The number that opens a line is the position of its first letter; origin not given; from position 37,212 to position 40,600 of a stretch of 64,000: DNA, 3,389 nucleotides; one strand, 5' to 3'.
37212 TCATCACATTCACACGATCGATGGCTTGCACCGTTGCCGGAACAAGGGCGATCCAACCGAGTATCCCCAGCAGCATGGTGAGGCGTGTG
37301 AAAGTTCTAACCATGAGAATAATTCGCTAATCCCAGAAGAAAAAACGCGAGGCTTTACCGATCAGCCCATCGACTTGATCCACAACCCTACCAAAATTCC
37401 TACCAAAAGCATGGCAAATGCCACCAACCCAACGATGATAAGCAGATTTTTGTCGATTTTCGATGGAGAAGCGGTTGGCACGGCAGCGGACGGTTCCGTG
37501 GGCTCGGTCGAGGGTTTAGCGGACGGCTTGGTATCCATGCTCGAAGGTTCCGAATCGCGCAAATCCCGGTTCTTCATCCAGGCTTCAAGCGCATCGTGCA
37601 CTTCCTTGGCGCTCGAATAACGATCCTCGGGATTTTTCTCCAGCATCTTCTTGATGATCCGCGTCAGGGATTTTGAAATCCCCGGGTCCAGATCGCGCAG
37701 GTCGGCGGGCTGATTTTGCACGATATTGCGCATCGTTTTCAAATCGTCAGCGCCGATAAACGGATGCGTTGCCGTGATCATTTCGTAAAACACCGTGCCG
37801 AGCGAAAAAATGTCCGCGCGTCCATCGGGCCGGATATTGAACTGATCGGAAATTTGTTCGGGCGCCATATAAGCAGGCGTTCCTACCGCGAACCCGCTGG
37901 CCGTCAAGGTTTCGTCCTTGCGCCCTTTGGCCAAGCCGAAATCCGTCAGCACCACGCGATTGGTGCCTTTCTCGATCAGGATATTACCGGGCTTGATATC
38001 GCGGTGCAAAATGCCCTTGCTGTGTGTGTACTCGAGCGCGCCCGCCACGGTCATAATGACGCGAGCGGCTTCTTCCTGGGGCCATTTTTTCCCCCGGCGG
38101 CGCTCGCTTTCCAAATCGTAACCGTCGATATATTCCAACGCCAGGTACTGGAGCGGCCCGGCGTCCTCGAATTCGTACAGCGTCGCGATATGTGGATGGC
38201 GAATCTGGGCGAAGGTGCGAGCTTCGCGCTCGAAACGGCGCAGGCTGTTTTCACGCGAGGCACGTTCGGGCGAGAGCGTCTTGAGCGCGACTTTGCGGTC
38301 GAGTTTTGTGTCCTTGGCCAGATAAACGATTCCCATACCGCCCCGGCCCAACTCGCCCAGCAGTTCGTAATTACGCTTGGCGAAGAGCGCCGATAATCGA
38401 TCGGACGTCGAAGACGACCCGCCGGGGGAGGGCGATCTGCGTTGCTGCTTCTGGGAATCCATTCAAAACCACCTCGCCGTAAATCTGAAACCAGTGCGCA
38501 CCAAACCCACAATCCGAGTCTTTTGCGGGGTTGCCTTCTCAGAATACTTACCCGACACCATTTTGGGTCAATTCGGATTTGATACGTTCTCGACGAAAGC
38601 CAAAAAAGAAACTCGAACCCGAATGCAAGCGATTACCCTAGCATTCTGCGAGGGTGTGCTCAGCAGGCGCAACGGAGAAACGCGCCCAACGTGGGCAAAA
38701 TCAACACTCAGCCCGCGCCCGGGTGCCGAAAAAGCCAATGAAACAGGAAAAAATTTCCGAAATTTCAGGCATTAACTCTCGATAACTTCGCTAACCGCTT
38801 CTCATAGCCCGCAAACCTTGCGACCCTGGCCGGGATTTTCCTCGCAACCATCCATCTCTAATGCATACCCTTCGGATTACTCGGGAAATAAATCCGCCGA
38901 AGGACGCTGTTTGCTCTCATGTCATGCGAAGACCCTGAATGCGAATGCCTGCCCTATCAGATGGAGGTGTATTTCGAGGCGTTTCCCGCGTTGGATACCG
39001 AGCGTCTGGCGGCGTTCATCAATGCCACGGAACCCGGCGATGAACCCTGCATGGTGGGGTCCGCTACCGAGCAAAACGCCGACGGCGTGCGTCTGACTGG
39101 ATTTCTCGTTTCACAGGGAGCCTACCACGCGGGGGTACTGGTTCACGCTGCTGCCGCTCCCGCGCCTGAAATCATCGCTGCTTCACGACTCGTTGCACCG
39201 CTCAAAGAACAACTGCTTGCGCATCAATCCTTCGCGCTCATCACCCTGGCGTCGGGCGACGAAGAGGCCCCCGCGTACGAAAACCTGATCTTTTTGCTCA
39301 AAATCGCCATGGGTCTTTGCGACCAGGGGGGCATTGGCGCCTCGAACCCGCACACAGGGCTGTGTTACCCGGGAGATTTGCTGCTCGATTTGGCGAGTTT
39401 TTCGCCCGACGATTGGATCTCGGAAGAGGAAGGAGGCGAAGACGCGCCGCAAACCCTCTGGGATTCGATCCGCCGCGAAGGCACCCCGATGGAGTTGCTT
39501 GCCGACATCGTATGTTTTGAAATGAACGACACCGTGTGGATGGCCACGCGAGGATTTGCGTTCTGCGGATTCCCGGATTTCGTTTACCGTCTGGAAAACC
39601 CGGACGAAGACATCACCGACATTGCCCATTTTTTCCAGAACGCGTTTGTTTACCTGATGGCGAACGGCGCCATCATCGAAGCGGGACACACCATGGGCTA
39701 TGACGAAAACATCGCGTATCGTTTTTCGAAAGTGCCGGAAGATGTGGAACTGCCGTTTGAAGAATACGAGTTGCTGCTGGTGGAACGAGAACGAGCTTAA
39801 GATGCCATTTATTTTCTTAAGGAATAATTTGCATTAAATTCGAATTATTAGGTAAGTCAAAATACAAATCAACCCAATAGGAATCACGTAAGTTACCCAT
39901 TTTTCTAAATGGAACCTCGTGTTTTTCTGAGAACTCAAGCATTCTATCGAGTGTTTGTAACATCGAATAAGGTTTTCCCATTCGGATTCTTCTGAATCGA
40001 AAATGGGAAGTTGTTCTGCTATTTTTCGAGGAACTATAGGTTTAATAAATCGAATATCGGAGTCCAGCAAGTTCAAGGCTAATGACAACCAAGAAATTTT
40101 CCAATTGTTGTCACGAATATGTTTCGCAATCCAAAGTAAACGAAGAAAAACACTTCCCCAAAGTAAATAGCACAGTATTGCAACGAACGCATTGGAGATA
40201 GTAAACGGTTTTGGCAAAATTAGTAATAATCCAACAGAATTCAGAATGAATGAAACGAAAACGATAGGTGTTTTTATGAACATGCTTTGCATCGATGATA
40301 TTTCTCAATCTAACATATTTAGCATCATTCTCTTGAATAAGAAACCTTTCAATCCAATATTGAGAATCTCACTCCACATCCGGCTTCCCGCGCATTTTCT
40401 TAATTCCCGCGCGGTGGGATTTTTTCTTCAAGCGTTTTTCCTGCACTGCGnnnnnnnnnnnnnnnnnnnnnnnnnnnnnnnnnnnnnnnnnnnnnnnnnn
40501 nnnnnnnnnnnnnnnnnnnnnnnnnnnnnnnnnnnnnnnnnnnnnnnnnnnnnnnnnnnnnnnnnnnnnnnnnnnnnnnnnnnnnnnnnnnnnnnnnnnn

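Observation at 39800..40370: ~570-bp AT-rich (~35% GC) islet with an orphan membrane-protein gene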

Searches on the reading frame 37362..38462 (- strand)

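Call 30: search_protein_families(library=pfam, proteins=[window:37362-38462:-], max_evalue=0.00001)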
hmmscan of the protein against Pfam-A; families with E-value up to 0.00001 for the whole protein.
window:37362-38462:- (366 aa): 4 families
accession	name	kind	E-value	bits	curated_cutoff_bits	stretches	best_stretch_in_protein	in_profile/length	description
PF00069.31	Pkinase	-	1.8e-53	182.1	31.7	1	32-286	1-256/263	Protein kinase domain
PF07714.23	PK_Tyr_Ser-Thr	-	1.4e-32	113.5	23.1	1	35-283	4-250/258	Protein tyrosine and serine/threonine kinase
PF03109.22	ABC1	-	1.6e-07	31.2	22.9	1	74-182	117-218/244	ABC1 atypical kinase-like domain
PF17667.7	Pkinase_fungal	-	6.1e-06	25.7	24.1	0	146-205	303-366/387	Fungal protein kinase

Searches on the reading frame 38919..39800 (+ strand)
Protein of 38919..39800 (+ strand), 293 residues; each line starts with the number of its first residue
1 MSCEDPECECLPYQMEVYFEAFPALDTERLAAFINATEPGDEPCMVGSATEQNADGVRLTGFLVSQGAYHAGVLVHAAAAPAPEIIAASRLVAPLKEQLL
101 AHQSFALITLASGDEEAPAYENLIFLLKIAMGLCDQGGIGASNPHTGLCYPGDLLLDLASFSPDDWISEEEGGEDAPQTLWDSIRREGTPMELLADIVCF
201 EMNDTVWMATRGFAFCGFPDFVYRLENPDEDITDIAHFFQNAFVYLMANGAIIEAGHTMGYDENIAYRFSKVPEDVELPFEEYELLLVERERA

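Call 5: search_protein_families(library=pfam, proteins=[window:38919-39800:+], max_evalue=1)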
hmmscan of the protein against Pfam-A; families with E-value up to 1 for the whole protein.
window:38919-39800:+ (293 aa): 1 family
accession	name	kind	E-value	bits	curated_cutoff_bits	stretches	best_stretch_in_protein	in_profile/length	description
PF14080.11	DUF4261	-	3.3e-05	24.3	27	1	210-273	2-63/77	Domain of unknown function (DUF4261)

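Call 9: list_cluster_members(proteins=[P0001, window:38919-39800:+, window:40369-40725:-])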
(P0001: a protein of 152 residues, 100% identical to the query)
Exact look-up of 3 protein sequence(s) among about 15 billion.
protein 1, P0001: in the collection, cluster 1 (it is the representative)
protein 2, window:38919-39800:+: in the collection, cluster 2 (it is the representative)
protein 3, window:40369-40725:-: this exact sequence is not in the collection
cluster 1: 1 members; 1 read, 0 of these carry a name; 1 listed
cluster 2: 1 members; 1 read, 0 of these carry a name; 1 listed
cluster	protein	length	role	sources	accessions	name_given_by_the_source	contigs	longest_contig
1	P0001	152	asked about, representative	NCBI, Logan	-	-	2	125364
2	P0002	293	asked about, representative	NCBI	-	-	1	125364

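Call 14: find_related_loci(query=window:38919-39800:+, collection=genome_contigs, flank=6000)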
Query window:38919-39800:+ (293 aa) in genome_contigs; peptide patterns used: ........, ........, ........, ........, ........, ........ (x = any residue, [..] = any of these).
74 stretches matched a pattern; 1 encode a relative of the query (tblastn E <= 1e-3); 1 distinct loci.
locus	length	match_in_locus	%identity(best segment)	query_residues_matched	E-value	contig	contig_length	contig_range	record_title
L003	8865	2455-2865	24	13-125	4e-6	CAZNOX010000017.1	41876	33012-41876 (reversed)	MAG TPA_asm: uncultured bacterium isolate binchicken_co271_194 genome assembly, contig: NODE_1516_length_41876_cov_17.46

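Call 15: find_homologous_proteins(query=window:38919-39800:+, max_evalue=0.001)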
Query window:38919-39800:+ (293 aa): 11 proteins with E <= 0.001 among 2762 candidates.
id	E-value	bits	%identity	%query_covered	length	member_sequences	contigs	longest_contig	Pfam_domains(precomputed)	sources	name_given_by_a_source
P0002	4.8e-197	671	100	100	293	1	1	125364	-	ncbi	-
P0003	6.9e-81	290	49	99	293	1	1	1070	PF14080.12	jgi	jgi:hypothetical protein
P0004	4.5e-78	281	48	95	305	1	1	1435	PF14080.12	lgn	-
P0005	1.5e-77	279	46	100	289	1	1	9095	-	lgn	-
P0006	1.1e-76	276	46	98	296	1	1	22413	PF14080.12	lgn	-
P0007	8.4e-72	260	46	97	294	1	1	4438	PF14080.12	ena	-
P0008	8.8e-71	257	43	97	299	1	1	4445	PF14080.12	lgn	-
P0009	4.9e-67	244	44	95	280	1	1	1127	PF14080.12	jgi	jgi:hypothetical protein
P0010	8.9e-67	244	43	96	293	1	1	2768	PF14080.12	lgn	-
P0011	2.0e-64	236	42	95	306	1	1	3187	PF14080.12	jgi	jgi:hypothetical protein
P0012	1.3e-60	223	41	96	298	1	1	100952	PF14080.12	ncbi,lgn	ncbi:MAG: DUF4261 domain-containing protein [Candidatus Sumerlaeia bacterium]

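Call 16: find_encoding_contigs(protein=P0006, flank=6000, max_places=2)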
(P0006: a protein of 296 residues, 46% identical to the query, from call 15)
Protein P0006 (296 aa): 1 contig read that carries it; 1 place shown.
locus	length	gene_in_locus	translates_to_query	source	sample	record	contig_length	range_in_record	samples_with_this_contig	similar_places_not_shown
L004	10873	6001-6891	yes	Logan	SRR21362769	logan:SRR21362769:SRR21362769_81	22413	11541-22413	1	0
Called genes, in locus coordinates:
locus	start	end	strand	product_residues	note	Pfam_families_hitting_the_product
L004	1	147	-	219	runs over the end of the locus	PF04055:Radical_SAM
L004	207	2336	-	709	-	PF05157:MshEN, PF00437:T2SSE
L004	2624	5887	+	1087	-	PF08448:PAS_4, PF13188:PAS_8 (weak), PF13426:PAS_9 (weak), PF01590:GAF, PF13185:GAF_2, PF08448:PAS_4, PF00990:GGDEF, PF00563:EAL, +3 more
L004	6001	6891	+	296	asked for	PF14080:DUF4261 (weak)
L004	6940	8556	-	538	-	PF13489:Methyltransf_23 (weak), PF08241:Methyltransf_11, PF08242:Methyltransf_12 (weak), PF13649:Methyltransf_25, PF13847:Methyltransf_31 (faint), PF01209:Ubie_methyltran (weak)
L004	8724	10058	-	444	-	-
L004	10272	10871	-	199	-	?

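Call 17: find_encoding_contigs(protein=P0012, flank=6000, max_places=2)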
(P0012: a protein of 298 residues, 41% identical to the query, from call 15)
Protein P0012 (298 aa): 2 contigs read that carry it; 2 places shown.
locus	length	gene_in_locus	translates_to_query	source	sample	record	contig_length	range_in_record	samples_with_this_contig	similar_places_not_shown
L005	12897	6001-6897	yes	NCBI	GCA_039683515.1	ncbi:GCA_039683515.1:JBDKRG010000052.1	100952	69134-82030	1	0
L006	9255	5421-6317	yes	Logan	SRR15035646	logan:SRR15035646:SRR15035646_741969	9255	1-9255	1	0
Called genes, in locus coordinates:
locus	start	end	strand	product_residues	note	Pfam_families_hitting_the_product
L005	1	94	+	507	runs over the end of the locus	PF00117:GATase, PF07722:Peptidase_C26, PF02540:NAD_synthase (faint), PF00958:GMP_synt_C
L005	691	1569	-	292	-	PF02401:LYTB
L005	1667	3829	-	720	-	PF09430:EMC7_beta-sandw (faint), PF13620:CarboxypepD_reg (weak), PF13715:CarbopepD_reg_2 (faint), PF17210:SdrD_B (faint), PF17802:SpaA (faint), PF22904:NOMO1-like_2nd (faint), PF13620:CarboxypepD_reg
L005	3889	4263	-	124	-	PF12840:HTH_20, PF01022:HTH_5, PF09339:HTH_IclR (weak), PF13601:HTH_34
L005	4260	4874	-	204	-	-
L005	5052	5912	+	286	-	-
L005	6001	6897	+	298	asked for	PF14080:DUF4261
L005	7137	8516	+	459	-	PF12390:Se-cys_synth_N (weak), PF03841:SelA, PF01053:Cys_Met_Meta_PP (weak)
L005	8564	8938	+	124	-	PF05635:23S_rRNA_IVP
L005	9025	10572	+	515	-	PF00586:AIRS, PF02769:AIRS_C, PF02627:CMD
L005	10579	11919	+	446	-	PF13231:PMT_2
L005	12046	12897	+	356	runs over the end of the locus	-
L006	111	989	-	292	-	PF02401:LYTB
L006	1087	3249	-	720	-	PF09430:EMC7_beta-sandw (faint), PF13620:CarboxypepD_reg (weak), PF13715:CarbopepD_reg_2 (faint), PF17210:SdrD_B (faint), PF17802:SpaA (faint), PF22904:NOMO1-like_2nd (faint), PF13620:CarboxypepD_reg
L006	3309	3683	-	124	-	PF12840:HTH_20, PF01022:HTH_5, PF09339:HTH_IclR (weak), PF13601:HTH_34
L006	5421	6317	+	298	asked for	PF14080:DUF4261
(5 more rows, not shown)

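Call 18: find_encoding_contigs(protein=P0005, flank=6000, max_places=2)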
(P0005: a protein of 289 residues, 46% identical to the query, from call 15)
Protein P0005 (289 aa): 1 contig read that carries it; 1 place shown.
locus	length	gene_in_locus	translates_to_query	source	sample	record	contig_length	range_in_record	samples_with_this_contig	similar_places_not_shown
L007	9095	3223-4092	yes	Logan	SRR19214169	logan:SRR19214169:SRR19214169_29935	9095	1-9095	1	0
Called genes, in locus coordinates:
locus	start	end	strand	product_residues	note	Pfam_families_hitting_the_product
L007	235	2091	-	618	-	-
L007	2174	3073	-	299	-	PF20434:BD-FAE, PF07859:Abhydrolase_3, PF12697:Abhydrolase_6 (weak), PF00135:COesterase, PF00326:Peptidase_S9 (faint)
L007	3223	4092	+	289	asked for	-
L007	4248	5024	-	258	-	PF12838:Fer4_7 (faint), PF12837:Fer4_6 (faint), PF13187:Fer4_9 (weak), PF13484:Fer4_16 (faint), PF00037:Fer4 (weak), PF01058:Oxidored_q6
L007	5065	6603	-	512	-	PF00329:Complex1_30kDa, PF00346:Complex1_49kDa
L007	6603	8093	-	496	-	PF00361:Proton_antipo_M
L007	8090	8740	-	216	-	PF00420:Oxidored_q2 (weak)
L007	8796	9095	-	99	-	?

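Call 25: search_protein_families(library=padloc, proteins=[window:38919-39800:+], max_evalue=1)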
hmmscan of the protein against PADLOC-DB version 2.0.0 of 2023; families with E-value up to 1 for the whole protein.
window:38919-39800:+ (293 aa): 0 families

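Call 26: search_protein_families(library=ncbifam, proteins=[window:38919-39800:+], max_evalue=1)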
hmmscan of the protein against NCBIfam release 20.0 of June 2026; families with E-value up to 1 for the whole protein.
window:38919-39800:+ (293 aa): 1 family
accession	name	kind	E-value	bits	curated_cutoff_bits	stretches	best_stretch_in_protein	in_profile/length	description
TIGR04018.1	Bthiol_YpdA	hypoth_equivalog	0.08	11.7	339.9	1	216-255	121-160/316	YpdA family putative bacillithiol disulfide reductase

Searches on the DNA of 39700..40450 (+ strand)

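Call 31: search_dna_similar(query=window:39780-40400:+, collection=phages, mode=distant, max_evalue=0.01)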
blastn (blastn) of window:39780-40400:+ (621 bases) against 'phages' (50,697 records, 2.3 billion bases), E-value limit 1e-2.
No match.

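Call 32: search_dna_similar(query=window:39780-40400:+, collection=plasmids, mode=distant, max_evalue=0.01)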
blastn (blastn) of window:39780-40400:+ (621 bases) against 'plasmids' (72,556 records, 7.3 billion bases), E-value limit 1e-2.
No match.

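Call 42: search_rna_families(source=window, start=39700, end=40450, threshold=evalue, max_evalue=1)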
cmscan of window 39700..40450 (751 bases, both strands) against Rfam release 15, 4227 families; matches with E-value up to 1: 1.
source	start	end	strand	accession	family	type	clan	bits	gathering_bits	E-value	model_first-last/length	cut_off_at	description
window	40346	40368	+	RF01354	CRISPR-DR45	Gene; CRISPR;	-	21.4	37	0.52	1-24/24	no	CRISPR RNA direct repeat element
